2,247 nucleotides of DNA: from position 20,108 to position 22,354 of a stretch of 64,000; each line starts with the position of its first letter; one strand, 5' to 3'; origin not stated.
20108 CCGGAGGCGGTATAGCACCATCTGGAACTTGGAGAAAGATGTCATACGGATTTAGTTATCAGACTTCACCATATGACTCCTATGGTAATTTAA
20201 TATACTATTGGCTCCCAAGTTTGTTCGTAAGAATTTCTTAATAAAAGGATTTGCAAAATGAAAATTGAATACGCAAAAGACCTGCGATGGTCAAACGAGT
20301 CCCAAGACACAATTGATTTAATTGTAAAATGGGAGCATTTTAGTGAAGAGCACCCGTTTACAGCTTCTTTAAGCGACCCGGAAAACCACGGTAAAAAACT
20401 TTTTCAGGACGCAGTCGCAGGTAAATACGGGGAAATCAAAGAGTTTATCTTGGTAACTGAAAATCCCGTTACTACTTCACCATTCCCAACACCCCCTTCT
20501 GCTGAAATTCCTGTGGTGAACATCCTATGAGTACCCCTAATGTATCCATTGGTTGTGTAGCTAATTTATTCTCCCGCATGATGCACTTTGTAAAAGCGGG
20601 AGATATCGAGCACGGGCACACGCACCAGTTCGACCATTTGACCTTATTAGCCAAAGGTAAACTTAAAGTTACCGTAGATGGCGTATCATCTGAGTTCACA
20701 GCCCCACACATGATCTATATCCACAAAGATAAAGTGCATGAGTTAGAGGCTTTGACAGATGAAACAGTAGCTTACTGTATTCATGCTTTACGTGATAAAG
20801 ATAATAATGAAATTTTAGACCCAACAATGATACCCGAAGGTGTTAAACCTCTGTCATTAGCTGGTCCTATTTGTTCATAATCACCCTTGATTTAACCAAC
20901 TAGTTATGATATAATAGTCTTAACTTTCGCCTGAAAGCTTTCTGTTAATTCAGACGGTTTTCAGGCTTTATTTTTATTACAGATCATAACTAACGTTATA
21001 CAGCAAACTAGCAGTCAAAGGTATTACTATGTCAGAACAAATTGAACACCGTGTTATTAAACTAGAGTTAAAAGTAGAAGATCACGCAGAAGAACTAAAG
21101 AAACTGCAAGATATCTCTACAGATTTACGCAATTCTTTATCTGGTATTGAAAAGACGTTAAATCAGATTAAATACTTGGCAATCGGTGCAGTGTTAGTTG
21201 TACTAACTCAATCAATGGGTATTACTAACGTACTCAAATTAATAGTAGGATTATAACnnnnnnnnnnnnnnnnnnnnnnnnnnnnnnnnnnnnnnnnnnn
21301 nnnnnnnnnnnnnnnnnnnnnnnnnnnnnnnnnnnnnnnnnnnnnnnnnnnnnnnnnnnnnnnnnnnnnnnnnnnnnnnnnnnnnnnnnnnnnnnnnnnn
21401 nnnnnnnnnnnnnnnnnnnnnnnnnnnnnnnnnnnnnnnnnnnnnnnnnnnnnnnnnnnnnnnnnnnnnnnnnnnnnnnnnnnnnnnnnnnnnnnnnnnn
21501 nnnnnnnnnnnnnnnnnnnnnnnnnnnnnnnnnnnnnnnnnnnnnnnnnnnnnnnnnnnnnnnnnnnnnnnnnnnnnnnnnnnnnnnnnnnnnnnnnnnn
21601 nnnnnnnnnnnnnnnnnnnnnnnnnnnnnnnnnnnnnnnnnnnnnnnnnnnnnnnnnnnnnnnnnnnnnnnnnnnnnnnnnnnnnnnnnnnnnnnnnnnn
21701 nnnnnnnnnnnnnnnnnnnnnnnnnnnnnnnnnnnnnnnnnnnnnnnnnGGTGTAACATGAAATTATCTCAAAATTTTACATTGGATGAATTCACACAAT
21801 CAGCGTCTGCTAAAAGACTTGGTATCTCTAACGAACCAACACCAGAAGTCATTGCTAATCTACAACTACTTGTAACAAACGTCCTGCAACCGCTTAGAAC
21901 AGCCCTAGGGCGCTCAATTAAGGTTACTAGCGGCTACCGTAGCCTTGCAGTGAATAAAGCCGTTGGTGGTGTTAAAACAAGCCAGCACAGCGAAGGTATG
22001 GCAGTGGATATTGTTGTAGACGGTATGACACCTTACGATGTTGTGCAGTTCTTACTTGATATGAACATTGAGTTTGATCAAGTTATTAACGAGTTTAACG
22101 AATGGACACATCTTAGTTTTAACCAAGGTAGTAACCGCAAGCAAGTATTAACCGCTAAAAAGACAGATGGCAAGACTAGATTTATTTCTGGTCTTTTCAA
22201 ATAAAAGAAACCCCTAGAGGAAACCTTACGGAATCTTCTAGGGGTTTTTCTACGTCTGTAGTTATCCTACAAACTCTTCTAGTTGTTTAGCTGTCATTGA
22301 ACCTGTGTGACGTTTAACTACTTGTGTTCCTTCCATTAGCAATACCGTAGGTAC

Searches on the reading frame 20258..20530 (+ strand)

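Call 41: search_protein_families(library=phrogs, proteins=[window:20258-20530:+], max_evalue=0.01)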
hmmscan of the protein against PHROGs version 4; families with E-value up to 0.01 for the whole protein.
window:20258-20530:+ (90 aa): 2 families
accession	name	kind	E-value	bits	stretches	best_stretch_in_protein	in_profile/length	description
phrog_1795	-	tail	1.4e-12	48.3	1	2-63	8-72/358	tail fiber protein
phrog_1141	-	tail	6.4e-10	40.1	1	3-65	6-66/194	tail fiber protein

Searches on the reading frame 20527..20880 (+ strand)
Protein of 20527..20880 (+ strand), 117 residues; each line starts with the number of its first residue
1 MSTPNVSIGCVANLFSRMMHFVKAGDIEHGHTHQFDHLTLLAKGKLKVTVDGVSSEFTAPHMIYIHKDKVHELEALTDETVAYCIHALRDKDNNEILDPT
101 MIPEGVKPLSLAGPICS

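Call 41: search_protein_families(library=phrogs, proteins=[window:20527-20880:+], max_evalue=0.01)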
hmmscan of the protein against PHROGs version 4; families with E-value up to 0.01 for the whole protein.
window:20527-20880:+ (117 aa): 3 families
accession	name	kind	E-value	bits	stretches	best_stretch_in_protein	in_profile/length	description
phrog_12032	-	tail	9.7e-06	26.1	1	13-98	48-131/160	short tail fiber protein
phrog_24280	-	tail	0.00022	21.8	1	12-64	55-106/169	tail fiber adhesin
phrog_34170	-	unknown function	0.0092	16.5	1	15-95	46-125/296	-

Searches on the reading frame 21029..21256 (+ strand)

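Call 41: search_protein_families(library=phrogs, proteins=[window:21029-21256:+], max_evalue=0.01)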
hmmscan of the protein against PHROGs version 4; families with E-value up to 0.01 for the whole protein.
window:21029-21256:+ (75 aa): 2 families
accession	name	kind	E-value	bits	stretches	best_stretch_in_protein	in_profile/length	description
phrog_6136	-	unknown function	0.00036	21.5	1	3-62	37-89/120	-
phrog_3556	-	unknown function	0.0031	17.7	1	4-45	171-212/276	-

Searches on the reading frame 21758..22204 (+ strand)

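Call 41: search_protein_families(library=phrogs, proteins=[window:21758-22204:+], max_evalue=0.01)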
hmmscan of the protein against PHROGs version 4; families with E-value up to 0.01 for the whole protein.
window:21758-22204:+ (148 aa): 4 families
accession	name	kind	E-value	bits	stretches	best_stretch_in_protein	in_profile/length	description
phrog_894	-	lysis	6.6e-45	154.7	1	1-146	44-188/389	endolysin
phrog_17373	-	other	9.8e-08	32.9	1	40-92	42-94/224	peptidase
phrog_28234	-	lysis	9e-06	26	1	40-130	275-368/372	endolysin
phrog_25247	-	other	0.00017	21.8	1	16-90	404-475/520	peptidase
